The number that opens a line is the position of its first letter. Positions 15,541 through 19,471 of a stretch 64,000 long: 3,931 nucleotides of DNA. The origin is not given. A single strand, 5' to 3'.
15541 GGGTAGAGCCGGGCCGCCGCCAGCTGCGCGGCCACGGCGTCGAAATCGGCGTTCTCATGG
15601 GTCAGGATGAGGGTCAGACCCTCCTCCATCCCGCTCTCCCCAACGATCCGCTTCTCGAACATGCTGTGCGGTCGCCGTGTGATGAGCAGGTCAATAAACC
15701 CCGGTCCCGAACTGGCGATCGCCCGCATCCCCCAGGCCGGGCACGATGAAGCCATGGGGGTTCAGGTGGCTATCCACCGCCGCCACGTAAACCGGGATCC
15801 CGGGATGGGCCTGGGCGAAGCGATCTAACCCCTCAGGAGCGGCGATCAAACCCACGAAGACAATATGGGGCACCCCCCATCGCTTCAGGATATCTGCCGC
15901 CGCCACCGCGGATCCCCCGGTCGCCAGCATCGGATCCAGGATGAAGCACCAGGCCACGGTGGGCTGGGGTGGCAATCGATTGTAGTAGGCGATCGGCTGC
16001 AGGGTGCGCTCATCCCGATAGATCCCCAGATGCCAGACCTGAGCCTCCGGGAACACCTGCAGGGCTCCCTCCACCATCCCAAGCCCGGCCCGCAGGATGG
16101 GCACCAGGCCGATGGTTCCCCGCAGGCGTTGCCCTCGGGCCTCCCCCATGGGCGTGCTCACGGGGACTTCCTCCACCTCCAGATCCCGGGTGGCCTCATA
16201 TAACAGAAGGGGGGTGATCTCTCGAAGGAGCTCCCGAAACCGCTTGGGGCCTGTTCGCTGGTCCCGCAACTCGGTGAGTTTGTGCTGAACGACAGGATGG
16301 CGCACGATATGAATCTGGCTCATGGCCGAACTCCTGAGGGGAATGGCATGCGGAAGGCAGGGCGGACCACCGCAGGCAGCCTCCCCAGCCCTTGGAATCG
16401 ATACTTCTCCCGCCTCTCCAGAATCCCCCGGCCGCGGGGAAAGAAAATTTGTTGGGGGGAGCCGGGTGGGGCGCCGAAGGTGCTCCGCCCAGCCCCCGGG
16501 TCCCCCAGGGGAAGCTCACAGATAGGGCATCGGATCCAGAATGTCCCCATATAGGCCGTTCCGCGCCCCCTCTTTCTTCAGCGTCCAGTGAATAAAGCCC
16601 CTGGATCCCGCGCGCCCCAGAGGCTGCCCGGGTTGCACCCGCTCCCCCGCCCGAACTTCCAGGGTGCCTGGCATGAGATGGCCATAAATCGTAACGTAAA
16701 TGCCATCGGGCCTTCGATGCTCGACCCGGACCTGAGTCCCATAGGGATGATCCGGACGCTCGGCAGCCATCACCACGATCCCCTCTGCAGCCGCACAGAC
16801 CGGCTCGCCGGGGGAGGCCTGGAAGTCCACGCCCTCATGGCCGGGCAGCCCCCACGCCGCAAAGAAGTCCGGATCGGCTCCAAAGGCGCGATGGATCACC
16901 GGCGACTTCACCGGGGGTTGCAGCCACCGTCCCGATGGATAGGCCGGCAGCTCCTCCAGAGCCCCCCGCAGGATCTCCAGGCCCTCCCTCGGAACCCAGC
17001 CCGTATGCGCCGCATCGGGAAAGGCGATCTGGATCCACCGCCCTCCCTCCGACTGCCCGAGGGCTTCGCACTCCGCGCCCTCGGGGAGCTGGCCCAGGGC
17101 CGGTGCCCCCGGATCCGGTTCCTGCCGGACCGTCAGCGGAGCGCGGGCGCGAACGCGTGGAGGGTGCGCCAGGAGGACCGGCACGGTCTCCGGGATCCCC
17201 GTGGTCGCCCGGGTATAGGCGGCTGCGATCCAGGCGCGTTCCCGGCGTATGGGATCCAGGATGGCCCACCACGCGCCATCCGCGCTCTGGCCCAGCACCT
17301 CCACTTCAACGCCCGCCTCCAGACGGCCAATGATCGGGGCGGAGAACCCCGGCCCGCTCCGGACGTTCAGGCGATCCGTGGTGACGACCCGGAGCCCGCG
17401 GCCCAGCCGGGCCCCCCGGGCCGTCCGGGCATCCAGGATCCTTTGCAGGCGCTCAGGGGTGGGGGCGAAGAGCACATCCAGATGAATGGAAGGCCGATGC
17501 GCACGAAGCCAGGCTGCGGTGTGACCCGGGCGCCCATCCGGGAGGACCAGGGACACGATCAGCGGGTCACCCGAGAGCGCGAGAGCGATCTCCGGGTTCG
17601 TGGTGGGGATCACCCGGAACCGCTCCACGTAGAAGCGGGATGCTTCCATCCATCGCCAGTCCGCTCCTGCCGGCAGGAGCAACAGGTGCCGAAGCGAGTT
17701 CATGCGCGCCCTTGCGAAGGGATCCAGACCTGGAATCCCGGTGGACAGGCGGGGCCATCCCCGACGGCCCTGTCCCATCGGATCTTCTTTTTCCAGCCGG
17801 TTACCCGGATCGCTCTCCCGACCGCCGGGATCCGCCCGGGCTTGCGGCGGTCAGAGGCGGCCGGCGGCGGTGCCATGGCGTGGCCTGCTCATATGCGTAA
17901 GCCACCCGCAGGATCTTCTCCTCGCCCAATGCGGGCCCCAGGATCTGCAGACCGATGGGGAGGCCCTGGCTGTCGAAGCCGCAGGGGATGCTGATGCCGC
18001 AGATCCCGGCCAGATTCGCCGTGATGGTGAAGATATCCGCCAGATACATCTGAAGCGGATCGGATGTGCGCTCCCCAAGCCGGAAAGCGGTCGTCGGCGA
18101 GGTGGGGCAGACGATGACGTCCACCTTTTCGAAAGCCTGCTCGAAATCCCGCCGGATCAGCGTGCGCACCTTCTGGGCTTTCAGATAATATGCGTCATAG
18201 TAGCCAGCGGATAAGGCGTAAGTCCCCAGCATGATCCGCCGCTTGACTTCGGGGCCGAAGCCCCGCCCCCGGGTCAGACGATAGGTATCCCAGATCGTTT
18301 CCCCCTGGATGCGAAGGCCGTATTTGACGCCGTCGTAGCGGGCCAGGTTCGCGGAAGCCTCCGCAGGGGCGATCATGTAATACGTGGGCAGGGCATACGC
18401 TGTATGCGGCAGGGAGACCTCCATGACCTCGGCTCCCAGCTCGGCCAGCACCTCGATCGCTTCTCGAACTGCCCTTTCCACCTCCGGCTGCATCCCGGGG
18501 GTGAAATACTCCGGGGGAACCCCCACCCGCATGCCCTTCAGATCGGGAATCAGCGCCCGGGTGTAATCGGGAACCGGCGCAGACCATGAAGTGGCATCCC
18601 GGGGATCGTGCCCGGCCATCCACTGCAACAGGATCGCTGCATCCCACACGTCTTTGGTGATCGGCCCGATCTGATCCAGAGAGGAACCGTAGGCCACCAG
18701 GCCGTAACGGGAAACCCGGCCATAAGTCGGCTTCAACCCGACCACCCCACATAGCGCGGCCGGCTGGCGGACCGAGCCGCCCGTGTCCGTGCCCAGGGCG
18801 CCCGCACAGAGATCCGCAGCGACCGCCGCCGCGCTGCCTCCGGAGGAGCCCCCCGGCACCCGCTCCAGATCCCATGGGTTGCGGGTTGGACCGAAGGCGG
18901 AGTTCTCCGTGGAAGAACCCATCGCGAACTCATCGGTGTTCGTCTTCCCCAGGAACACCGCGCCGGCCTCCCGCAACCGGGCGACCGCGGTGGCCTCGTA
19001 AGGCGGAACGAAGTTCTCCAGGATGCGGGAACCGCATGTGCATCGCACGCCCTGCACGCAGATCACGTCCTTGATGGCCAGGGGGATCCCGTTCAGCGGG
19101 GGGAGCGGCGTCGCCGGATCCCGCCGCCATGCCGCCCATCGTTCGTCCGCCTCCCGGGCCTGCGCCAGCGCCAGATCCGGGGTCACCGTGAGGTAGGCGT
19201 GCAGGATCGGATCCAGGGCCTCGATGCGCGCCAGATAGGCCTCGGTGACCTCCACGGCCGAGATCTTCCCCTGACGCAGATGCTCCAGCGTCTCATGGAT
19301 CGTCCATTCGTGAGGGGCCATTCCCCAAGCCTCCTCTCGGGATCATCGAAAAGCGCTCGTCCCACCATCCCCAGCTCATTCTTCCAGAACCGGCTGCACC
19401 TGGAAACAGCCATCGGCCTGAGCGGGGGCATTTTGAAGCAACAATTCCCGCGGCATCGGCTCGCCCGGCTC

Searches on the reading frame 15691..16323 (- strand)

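Call 50: search_protein_families(library=pfam, proteins=[window:15691-16323:-], max_evalue=0.00001)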
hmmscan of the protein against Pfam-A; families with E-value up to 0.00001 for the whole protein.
window:15691-16323:- (210 aa): 1 family
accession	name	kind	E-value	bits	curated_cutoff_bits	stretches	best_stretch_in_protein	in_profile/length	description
PF14681.12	UPRTase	-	2.7e-73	246.3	27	1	7-207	2-206/206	Uracil phosphoribosyltransferase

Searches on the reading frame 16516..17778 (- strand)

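Call 51: search_protein_families(library=pfam, proteins=[window:16516-17778:-], max_evalue=0.00001)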
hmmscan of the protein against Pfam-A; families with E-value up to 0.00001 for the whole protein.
window:16516-17778:- (420 aa): 2 families
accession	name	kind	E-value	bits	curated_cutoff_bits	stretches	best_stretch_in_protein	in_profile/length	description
PF08239.17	SH3_3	-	5.9e-21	74.8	27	2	135-188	1-52/54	Bacterial SH3 domain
PF01551.29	Peptidase_M23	-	1.2e-16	61.1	28.7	1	313-402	2-89/96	Peptidase family M23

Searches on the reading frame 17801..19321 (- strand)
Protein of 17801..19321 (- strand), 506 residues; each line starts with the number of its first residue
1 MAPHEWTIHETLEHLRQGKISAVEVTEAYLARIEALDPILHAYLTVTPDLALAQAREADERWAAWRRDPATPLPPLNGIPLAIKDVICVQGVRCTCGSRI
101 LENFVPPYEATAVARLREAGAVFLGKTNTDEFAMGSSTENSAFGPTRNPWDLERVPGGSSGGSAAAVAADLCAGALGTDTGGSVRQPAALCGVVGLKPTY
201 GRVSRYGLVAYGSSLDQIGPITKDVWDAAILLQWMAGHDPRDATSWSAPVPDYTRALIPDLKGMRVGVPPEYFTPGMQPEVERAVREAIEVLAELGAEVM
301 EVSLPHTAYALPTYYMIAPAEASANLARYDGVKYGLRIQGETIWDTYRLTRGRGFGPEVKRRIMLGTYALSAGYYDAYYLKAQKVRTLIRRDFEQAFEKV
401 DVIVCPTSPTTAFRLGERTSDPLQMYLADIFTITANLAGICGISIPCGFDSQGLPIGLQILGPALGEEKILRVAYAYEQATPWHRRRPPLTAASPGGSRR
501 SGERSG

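Call 51: search_protein_families(library=pfam, proteins=[window:17801-19321:-], max_evalue=0.00001)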
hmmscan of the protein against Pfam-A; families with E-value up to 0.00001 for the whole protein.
window:17801-19321:- (506 aa): 1 family
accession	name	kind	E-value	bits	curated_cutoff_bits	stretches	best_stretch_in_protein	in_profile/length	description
PF01425.27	Amidase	-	1.5e-169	565.2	27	1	24-471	1-445/445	Amidase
